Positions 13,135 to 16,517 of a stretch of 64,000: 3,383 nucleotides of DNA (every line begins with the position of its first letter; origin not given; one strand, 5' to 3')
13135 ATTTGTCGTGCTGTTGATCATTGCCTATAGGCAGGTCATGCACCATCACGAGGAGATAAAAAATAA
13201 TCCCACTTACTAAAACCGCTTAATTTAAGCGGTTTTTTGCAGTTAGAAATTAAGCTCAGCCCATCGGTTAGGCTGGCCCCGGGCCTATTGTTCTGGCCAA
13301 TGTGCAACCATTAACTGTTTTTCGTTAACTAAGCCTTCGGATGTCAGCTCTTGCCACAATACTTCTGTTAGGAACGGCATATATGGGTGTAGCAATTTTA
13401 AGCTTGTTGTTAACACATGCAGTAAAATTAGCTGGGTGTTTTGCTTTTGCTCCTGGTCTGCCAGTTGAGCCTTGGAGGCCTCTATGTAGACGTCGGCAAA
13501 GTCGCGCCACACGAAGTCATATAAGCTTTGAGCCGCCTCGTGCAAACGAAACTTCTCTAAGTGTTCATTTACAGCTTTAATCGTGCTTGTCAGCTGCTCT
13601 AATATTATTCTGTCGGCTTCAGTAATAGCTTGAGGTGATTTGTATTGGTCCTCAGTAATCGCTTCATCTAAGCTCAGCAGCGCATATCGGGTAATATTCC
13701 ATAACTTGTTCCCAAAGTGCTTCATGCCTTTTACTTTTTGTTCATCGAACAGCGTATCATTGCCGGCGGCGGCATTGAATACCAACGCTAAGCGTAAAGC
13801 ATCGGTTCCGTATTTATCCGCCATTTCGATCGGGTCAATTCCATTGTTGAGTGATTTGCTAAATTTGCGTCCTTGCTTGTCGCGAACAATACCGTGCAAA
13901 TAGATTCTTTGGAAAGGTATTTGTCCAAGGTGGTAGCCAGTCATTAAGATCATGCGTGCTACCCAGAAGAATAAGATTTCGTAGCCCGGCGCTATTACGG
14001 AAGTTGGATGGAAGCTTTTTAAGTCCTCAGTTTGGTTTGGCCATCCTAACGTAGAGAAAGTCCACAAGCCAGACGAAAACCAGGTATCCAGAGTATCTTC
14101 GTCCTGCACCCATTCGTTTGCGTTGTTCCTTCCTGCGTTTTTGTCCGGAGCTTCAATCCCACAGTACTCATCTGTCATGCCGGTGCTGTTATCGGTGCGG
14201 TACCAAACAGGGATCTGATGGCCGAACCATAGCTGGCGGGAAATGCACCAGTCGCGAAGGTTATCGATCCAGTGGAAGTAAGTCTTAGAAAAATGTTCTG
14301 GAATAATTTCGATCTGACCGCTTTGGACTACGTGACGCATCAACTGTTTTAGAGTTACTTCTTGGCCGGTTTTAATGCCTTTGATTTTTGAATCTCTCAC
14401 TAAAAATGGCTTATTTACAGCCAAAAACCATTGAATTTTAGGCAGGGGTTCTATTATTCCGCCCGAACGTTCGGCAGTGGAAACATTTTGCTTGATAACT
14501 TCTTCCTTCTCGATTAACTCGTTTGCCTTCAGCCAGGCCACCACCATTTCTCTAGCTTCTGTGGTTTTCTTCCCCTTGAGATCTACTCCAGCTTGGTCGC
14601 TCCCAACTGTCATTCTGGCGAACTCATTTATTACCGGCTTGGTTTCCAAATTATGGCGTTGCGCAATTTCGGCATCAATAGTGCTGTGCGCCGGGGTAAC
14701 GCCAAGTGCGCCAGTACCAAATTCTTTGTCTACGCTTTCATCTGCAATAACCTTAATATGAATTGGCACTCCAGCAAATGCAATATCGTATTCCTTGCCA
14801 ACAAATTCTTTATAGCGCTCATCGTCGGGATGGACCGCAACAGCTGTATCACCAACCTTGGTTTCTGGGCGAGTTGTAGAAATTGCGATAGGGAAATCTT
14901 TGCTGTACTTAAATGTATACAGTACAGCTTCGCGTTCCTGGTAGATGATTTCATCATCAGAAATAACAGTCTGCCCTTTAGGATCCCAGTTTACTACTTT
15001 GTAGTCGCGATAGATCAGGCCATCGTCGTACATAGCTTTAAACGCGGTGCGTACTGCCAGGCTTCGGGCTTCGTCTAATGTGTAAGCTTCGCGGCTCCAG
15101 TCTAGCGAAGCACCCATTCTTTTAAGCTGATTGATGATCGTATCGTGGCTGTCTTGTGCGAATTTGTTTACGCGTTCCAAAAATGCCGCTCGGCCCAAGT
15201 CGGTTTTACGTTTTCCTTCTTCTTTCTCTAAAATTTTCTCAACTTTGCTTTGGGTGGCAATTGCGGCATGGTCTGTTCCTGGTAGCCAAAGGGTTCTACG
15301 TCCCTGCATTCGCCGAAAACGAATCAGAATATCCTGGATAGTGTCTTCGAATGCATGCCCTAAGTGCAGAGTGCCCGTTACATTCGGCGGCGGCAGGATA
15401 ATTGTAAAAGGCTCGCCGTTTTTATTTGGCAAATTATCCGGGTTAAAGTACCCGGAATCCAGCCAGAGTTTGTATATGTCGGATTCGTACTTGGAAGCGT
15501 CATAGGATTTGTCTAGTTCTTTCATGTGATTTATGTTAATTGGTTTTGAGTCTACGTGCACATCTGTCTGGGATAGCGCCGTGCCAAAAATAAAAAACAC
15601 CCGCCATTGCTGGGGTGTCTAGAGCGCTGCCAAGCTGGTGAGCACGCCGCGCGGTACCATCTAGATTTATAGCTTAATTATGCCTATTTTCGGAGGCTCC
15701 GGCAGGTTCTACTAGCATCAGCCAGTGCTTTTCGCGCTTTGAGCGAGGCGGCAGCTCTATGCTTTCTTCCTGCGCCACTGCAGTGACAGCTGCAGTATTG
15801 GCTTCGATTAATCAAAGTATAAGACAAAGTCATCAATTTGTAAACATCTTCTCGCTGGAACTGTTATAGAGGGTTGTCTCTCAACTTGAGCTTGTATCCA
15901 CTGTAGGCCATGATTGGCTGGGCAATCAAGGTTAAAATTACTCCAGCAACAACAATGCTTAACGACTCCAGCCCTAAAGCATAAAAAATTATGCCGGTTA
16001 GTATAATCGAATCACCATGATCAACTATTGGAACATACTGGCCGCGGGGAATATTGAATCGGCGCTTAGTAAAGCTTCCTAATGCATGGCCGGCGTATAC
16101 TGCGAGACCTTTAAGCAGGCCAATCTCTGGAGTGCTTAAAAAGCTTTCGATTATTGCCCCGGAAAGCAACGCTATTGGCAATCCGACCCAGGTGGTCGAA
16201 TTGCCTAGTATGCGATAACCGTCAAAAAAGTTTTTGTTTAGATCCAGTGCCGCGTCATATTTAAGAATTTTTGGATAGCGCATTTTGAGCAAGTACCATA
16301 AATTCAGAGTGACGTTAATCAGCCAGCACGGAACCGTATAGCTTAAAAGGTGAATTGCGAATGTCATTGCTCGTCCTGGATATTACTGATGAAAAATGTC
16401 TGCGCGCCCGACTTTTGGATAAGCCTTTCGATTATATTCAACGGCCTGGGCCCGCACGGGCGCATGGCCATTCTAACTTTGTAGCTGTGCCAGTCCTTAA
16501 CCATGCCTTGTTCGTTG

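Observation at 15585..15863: Complete T-box riboswitch in the valS leader, with UGGUACC antiterminator bulge matching tRNA-Val's ACCA end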

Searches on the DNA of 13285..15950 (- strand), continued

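Call 71: search_with_rna_model(model_id=R1, sources=[L045, L046, L047, L048, L049, L050, L051, L052, L053, L054, L055, L056, L057, L058, L059, L060, L061, L062, L063, L064, L065, L066, L067, L068, L069, L070, L071, L072, L073, L074, L075, L076, L077, L078, L079, L080, L081, L082, L083, L084, L085, L086, L087, L088, L089, L090, L091, L092, L093, L094, L095, L096, L097, L098, L099, L100, L101, L102, L103, L104, L105, L106, L107, L108, L109, L110, L111, L112, L113, L114, L115, L116, L117, L118, L119, L120, L121, L122, L123, L124, L125, L126, L127, L128, L129, L130, L131, L132, L133, L134, L135, L136, L137, L138, L139, L140, L141, L142, L143, L144], max_evalue=0.01)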
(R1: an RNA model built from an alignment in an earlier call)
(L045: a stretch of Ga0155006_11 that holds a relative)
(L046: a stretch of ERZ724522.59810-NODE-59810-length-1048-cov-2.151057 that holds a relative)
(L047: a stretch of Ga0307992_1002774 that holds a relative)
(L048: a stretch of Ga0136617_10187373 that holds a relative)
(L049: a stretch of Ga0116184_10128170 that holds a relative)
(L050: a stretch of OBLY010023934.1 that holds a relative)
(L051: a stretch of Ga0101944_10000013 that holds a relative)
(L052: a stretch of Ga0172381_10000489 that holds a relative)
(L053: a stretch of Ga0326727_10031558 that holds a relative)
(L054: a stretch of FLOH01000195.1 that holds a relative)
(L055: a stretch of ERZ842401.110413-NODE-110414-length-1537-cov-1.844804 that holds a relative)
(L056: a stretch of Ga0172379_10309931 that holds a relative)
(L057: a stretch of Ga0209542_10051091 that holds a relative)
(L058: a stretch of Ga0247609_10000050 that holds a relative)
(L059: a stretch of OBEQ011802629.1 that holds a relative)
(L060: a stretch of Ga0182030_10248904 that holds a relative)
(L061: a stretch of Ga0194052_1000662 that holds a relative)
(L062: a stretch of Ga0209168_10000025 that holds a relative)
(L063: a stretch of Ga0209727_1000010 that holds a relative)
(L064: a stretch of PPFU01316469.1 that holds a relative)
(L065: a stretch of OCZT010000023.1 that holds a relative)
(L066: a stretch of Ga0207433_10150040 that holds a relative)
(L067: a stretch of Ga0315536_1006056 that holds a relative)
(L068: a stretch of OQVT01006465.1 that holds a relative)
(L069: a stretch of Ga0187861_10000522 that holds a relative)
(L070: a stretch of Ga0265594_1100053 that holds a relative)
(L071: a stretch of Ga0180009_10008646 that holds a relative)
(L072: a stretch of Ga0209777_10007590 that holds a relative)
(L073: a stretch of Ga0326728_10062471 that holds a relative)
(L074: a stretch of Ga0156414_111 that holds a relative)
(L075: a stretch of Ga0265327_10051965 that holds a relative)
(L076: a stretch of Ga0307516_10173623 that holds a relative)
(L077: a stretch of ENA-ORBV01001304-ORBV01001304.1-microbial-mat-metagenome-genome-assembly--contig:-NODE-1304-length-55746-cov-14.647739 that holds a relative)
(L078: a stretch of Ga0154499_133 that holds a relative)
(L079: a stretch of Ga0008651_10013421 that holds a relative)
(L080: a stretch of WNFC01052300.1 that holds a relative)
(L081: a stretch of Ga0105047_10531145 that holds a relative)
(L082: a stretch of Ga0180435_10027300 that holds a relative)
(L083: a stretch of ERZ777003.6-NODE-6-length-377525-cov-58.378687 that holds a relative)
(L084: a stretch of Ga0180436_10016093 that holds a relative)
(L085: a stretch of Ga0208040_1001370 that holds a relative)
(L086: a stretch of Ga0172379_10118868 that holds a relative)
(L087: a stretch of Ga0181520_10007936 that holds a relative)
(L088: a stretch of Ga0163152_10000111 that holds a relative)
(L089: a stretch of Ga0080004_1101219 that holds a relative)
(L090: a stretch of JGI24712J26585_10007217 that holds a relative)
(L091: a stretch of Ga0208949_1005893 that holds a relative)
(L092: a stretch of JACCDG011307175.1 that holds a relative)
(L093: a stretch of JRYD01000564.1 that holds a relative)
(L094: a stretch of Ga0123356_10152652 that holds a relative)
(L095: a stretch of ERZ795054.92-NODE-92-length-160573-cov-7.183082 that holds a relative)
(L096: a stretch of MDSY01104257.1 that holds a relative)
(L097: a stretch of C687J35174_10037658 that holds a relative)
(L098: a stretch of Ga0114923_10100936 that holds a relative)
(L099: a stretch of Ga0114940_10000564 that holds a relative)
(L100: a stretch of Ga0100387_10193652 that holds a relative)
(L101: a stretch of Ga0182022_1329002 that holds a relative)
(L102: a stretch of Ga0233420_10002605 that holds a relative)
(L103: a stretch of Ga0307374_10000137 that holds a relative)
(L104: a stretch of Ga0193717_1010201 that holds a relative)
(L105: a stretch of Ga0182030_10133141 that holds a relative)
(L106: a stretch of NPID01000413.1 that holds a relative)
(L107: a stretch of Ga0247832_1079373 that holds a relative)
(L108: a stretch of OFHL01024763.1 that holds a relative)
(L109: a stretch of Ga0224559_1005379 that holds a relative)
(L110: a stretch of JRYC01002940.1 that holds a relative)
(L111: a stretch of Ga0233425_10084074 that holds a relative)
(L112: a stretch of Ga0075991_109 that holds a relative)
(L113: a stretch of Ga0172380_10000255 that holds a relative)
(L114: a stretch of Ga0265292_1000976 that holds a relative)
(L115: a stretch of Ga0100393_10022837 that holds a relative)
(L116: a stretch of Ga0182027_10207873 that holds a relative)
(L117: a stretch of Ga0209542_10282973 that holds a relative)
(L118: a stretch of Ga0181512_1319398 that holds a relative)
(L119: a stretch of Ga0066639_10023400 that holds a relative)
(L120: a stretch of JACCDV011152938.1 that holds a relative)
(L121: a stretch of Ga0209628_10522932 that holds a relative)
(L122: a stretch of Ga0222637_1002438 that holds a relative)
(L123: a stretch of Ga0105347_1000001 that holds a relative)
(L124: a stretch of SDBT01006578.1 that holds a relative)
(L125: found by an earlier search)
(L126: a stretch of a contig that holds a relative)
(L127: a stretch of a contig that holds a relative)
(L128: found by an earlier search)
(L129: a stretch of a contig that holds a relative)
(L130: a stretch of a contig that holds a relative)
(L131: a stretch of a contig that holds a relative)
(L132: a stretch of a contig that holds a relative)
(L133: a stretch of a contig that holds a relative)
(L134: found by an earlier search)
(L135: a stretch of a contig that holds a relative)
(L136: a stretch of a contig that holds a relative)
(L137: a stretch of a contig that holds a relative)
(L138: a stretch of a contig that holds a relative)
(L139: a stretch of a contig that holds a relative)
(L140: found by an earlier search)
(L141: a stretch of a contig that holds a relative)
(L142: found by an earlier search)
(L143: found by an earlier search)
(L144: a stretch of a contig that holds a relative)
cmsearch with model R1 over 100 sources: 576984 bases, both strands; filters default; matches with E-value up to 0.01: 76.
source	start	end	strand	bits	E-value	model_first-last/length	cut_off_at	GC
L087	10032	10136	+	92.3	2.3e-21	1-109/109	no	0.5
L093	6272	6405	+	84.6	2.6e-19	1-109/109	no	0.4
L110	485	619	-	83.3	5.7e-19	1-109/109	no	0.41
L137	114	213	-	80.1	3.9e-18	1-109/109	no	0.42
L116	1448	1557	-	75.2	7.7e-17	1-109/109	no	0.49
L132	1946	2087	+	72.3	4.5e-16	1-109/109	no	0.44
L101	640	790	-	70.5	1.3e-15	1-109/109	no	0.52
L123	3953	4089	-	68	6e-15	1-109/109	no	0.5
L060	1585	1737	+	61.3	3.6e-13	1-109/109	no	0.4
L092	9506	9599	-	57.1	4.5e-12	1-109/109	no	0.49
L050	216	311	-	55.3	1.3e-11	1-109/109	no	0.48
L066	529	649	-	52.1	9.6e-11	1-109/109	no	0.33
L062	1647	1757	+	48.6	8e-10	1-109/109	no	0.5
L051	3095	3202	-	48.3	9.3e-10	1-109/109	no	0.41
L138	163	271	-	47.8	1.3e-09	1-109/109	no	0.44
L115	227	322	-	45.6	4.8e-09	1-109/109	no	0.4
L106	4783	4882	+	45.2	6.3e-09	1-109/109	no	0.46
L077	14220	14316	-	44.9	7.7e-09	1-109/109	no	0.45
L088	1581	1677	-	44.9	7.7e-09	1-109/109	no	0.45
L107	1358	1460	-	44.8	7.8e-09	1-109/109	no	0.47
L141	3634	3728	-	43.3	1.9e-08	1-109/109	no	0.52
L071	2768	2868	+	42.7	2.8e-08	1-109/109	no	0.45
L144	468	567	+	42.6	3e-08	1-109/109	no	0.45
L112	6902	7047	-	42.4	3.4e-08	1-109/109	no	0.53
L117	326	420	-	42.4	3.5e-08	1-109/109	no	0.51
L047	3634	3728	-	41.8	4.9e-08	1-109/109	no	0.39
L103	87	204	-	41.4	6.5e-08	1-109/109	no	0.48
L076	360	452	+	41.2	7.1e-08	1-109/109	no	0.58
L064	1505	1599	+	40.5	1.1e-07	1-109/109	no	0.57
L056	445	541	-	40.3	1.2e-07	1-109/109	no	0.49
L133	5028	5121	-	40.3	1.3e-07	1-109/109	no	0.47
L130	1200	1289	+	39.3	2.2e-07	1-109/109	no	0.54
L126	229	303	-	39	2.7e-07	1-109/109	no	0.45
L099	7655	7764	+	38.6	3.4e-07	1-109/109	no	0.53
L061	1888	1969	+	38.3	4.1e-07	1-109/109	no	0.37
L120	13400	13497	+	38.1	4.8e-07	1-109/109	no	0.37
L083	2982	3085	-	37.7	6e-07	1-109/109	no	0.51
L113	3379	3483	-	37.1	8.6e-07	1-109/109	no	0.46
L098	1621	1734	+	37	9.1e-07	1-109/109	no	0.41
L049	195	310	-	36.9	9.9e-07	1-109/109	no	0.47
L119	3307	3392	+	36.8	1e-06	1-109/109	no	0.49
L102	5175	5269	-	36.5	1.2e-06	1-109/109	no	0.59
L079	1501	1607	+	36.5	1.2e-06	1-109/109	no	0.42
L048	431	552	+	35.7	2e-06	1-109/109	no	0.49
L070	682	778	+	35.5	2.3e-06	1-109/109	no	0.41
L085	46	145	-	35.5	2.3e-06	1-109/109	no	0.43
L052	8385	8498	-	35.4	2.4e-06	1-109/109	no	0.55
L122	1676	1770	-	35.3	2.6e-06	1-109/109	no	0.42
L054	30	150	-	34.8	3.4e-06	1-109/109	no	0.34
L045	541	626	-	34.8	3.5e-06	1-109/109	no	0.38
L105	2051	2150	-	34.6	3.9e-06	1-109/109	no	0.5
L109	4511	4594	-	34.6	3.9e-06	1-109/109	no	0.51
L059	8931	9073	+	34.6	4e-06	1-109/109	no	0.41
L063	1362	1539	-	34.5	4.3e-06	1-109/109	no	0.44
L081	705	792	+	34.4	4.6e-06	1-109/109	no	0.52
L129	12947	13119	-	34.3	4.8e-06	1-109/109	no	0.45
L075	1742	1864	+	34.1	5.2e-06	1-109/109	no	0.54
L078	1030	1206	+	33.4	8.3e-06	1-109/109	no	0.43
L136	665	781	+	32.8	1.2e-05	1-109/109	no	0.54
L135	882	1056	-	32.3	1.6e-05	1-109/109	no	0.56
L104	3875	3971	+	32.2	1.7e-05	1-109/109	no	0.48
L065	752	871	-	31.3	2.8e-05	1-109/109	no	0.49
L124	5757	5870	+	30.9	3.7e-05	1-109/109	no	0.39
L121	8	129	+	30.9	3.8e-05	1-109/109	no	0.48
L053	485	582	-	29.5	8.8e-05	1-109/109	no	0.49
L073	3587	3684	-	29.5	8.8e-05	1-109/109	no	0.49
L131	1550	1622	+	29.2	0.0001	1-109/109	no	0.45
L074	1483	1653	+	29.1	0.00011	1-109/109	no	0.46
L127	14335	14505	-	29.1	0.00011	1-109/109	no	0.46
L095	10722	10840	-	28.9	0.00013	1-109/109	no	0.37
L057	1827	1918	-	27.5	0.0003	1-109/109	no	0.46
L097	1346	1437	+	27.5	0.0003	1-109/109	no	0.46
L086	1256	1398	-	26.9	0.00042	1-109/109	no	0.48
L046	1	61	+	25.3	0.0011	48-109/109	5'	0.44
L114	8173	8257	+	24.2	0.0022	1-109/109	no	0.56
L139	1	41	+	23.6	0.0031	69-109/109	5'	0.44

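Call 76: search_rna_families(sources=[L003, L009, L017, L018, L021, L041, L044, L008], threshold=evalue, max_evalue=10)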
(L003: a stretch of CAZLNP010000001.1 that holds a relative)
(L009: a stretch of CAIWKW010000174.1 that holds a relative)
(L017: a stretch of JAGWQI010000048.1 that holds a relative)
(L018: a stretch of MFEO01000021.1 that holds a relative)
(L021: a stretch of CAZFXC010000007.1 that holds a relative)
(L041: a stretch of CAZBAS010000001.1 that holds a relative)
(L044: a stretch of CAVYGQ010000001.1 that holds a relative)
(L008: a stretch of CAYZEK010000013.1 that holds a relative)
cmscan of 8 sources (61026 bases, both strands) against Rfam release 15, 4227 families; matches with E-value up to 10: 13.
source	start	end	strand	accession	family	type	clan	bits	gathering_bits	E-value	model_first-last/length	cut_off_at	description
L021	3949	4046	+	RF01470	rli38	Gene; sRNA;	-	33.7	49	0.74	1-150/150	no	Listeria sRNA rli38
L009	5225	5281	-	RF03839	MIR2599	Gene; miRNA;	-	32.9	120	0.02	1-132/132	no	MIR2599 microRNA precursor family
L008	2623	2701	-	RF02432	SpF25_sRNA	Gene; sRNA;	-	30.9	48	0.46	1-102/102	no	Streptococcus sRNA SpF25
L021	3931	4048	+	RF00515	PyrR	Cis-reg;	-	29.1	54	5.6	1-115/115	no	PyrR binding site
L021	3983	4049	+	RF01772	rnk_pseudo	Cis-reg; leader;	-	26.9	55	2.1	1-108/108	no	Pseudomonas rnk leader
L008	2662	2909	+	RF00230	T-box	Cis-reg; leader;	-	26.1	93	0.079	1-219/219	no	T-box leader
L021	3872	4054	+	RF00557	L10_leader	Cis-reg; leader;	-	24.8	44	6.3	1-138/138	no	Ribosomal protein L10 leader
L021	3974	4045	+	RF00506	Thr_leader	Cis-reg; leader;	-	24.5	55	2.5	1-118/118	no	Threonine operon leader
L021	3907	4041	+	RF02503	Atu_C9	Gene; sRNA;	-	24.1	40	0.026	60-192/192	no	Rhizobiales sRNA Atu_C9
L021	3977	4044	+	RF02450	ncr1175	Gene; sRNA;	-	22.8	60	9.5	1-110/110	no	Bacillus sRNA ncr1175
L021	3991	4046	+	RF02399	NsiR1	Gene; sRNA;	-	22.4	39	4.7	1-60/60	no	Nitrogen stress-induced RNA 1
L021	748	825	-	RF00110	RybB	Gene; sRNA;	-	22.2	40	4.2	1-79/79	no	RybB RNA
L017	3781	3883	-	RF01946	KCNQ1OT1_1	Gene; lncRNA;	-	11.7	70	6.7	1-464/464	no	KCNQ1 overlapping transcript 1 conserved region 1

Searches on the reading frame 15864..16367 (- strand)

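Call 46: search_protein_families(library=pfam, proteins=[window:15864-16367:-], max_evalue=0.00001)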
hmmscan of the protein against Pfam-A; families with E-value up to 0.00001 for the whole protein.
window:15864-16367:- (167 aa): 1 family
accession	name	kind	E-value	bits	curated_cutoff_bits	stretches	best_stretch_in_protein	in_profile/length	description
PF01864.22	CarS-like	-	8.4e-17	62.1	22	1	35-165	25-173/175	CDP-archaeol synthase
